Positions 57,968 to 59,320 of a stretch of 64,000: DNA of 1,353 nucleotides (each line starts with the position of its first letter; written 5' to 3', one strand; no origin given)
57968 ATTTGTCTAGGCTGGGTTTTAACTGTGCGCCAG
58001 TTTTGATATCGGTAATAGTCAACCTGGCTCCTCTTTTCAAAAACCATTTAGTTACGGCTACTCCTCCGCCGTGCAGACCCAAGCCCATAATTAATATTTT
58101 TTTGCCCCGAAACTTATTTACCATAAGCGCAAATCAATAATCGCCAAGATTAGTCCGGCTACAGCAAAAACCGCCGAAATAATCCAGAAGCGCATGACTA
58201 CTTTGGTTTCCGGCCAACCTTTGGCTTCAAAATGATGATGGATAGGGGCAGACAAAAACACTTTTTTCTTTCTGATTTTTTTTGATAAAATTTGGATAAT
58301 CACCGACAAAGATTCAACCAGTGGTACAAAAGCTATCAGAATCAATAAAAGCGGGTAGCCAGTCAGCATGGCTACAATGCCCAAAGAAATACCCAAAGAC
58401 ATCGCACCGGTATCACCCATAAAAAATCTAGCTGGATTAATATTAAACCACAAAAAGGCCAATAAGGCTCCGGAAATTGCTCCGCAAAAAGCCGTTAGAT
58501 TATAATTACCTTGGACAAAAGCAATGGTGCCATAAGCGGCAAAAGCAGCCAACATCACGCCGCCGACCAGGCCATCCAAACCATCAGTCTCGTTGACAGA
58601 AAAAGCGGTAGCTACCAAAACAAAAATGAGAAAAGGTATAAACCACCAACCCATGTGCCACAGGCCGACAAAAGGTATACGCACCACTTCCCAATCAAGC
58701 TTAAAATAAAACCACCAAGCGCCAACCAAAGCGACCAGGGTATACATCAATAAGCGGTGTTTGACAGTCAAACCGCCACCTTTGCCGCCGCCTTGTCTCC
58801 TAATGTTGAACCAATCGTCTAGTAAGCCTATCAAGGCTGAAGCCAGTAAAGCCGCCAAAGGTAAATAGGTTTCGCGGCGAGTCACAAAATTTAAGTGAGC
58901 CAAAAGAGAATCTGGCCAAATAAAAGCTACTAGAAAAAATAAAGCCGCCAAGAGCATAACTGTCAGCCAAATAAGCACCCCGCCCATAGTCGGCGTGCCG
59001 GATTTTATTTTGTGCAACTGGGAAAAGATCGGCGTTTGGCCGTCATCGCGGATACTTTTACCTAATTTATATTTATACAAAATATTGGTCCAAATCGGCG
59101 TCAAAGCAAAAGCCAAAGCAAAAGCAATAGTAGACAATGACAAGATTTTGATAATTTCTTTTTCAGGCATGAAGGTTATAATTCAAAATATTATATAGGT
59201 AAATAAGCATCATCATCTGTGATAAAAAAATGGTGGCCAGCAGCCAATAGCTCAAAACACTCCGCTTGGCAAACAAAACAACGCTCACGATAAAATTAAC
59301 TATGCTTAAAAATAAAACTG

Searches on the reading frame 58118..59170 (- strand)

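Call 8: search_protein_families(library=pfam, proteins=[window:58118-59170:-], max_evalue=0.01)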
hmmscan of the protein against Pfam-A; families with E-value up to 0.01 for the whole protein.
window:58118-59170:- (350 aa): 2 families
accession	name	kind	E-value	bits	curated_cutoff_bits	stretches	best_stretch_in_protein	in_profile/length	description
PF00953.26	Glycos_transf_4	-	1.6e-31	109.9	27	1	105-269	5-158/160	Glycosyl transferase family 4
PF10555.14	MraY_sig1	-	2.2e-05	24.1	20.1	1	56-67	1-12/13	Phospho-N-acetylmuramoyl-pentapeptide-transferase signature 1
